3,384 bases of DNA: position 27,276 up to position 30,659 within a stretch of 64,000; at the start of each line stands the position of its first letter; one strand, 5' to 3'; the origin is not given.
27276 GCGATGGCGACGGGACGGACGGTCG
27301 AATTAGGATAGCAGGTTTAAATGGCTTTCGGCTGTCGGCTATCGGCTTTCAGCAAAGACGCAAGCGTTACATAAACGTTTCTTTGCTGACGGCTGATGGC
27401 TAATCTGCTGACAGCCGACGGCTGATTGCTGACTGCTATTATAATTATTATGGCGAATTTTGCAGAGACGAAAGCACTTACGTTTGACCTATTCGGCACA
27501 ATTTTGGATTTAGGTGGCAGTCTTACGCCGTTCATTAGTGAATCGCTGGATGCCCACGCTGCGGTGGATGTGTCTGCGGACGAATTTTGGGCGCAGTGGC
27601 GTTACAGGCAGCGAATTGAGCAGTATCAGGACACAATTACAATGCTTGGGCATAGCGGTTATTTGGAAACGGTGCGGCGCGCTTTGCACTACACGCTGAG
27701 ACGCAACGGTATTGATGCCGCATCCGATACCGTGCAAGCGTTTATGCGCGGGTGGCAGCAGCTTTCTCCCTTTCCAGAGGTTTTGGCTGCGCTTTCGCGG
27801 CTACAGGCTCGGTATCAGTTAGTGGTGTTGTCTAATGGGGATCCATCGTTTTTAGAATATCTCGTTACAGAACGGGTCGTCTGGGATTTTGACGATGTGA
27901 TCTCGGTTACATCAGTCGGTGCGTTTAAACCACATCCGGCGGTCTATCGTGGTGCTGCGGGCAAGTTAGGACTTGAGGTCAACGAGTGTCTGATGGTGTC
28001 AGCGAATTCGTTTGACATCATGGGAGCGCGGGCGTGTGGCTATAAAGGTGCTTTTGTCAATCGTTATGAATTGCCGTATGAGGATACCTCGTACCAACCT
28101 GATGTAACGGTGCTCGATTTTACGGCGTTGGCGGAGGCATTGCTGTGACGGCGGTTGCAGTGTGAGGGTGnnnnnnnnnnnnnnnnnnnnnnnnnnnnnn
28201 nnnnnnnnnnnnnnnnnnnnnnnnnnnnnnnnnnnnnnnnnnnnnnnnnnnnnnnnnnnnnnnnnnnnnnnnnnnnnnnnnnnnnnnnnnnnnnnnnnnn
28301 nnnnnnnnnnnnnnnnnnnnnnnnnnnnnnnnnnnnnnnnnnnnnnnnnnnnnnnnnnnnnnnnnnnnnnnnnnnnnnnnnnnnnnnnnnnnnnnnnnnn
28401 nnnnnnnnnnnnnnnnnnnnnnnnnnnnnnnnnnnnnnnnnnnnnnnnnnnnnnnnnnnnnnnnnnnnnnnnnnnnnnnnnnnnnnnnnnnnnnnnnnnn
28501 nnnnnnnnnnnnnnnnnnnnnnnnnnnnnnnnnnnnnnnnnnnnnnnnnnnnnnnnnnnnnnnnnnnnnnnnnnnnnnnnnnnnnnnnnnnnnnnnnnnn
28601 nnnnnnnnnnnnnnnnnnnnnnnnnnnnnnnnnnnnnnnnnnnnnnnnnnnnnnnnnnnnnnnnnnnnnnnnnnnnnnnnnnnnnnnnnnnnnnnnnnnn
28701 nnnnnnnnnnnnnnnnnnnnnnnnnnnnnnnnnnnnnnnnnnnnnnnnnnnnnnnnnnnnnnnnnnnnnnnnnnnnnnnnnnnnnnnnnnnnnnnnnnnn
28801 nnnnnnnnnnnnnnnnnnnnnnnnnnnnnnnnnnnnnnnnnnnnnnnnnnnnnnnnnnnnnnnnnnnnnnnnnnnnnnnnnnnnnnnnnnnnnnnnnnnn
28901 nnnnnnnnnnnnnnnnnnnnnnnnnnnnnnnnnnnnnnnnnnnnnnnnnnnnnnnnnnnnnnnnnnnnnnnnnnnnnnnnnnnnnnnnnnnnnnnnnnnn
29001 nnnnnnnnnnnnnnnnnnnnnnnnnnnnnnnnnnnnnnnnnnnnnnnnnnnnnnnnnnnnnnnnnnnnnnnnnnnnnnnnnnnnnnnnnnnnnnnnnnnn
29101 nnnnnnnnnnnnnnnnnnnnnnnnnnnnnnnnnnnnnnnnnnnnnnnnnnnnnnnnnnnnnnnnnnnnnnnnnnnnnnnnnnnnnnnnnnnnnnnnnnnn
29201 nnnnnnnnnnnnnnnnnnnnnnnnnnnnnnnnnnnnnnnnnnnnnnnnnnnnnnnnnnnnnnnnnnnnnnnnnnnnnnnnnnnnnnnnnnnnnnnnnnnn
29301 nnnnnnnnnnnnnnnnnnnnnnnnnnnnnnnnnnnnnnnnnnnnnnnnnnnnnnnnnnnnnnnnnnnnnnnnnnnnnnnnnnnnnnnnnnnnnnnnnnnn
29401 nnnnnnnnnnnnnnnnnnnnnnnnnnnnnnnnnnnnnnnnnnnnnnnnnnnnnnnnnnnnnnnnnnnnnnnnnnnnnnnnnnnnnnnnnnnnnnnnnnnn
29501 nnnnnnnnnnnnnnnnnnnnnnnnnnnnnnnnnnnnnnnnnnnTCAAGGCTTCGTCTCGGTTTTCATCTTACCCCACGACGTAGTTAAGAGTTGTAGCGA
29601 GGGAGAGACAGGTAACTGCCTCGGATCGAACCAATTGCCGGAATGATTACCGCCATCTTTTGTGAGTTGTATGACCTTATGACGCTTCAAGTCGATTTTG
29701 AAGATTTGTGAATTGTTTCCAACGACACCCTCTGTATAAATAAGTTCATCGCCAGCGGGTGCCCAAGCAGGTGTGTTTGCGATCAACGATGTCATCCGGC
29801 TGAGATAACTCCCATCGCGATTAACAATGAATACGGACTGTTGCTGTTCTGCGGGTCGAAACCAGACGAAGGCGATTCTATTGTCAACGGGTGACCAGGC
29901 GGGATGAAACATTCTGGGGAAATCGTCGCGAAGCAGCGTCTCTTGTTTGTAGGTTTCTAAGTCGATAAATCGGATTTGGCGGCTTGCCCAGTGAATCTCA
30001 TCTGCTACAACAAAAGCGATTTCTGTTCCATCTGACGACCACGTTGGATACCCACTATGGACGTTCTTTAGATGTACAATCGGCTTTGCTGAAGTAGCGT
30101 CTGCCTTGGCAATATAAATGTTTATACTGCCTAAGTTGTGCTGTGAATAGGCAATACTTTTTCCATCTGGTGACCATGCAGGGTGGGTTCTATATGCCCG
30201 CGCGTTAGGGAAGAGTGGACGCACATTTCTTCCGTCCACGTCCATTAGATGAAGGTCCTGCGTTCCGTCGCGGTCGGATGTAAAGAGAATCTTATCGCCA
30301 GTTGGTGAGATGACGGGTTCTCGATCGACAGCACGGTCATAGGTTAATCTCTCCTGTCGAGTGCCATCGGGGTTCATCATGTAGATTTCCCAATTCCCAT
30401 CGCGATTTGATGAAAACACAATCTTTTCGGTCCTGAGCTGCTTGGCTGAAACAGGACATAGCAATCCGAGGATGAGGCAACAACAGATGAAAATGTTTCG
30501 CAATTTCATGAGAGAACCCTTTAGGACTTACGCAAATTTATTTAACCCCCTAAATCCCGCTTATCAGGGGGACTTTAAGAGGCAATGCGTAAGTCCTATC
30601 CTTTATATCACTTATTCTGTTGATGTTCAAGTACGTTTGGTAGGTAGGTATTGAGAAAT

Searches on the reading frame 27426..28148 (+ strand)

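Call 85: search_protein_families(library=pfam, proteins=[window:27426-28148:+], max_evalue=0.00001)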
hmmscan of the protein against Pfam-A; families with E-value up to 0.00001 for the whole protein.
window:27426-28148:+ (240 aa): 3 families
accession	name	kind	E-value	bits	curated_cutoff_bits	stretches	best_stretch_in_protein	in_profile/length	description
PF00702.32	Hydrolase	-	1.2e-22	81.7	26.4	1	16-205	2-191/191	haloacid dehalogenase-like hydrolase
PF13419.12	HAD_2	-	2.6e-11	44.4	23.8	1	72-209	38-176/178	Haloacid dehalogenase-like hydrolase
PF13242.12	Hydrolase_like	-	2.3e-06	27.8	22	1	168-215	4-52/75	HAD-hyrolase-like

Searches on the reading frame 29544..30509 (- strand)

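Call 85: search_protein_families(library=pfam, proteins=[window:29544-30509:-], max_evalue=0.00001)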
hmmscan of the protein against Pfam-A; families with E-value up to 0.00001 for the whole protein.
window:29544-30509:- (321 aa): 3 families
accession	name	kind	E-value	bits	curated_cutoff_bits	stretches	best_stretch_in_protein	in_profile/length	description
PF07676.18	PD40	-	3.9e-24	84.4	20.9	0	62-83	11-33/38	WD40-like Beta Propeller Repeat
PF00930.27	DPPIV_N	-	3.4e-11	42.9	22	0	81-139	20-73/354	Dipeptidyl peptidase IV (DPP IV) N-terminal region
PF14583.12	Pectate_lyase22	-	1.2e-08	34.6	30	0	177-283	169-280/386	Oligogalacturonate lyase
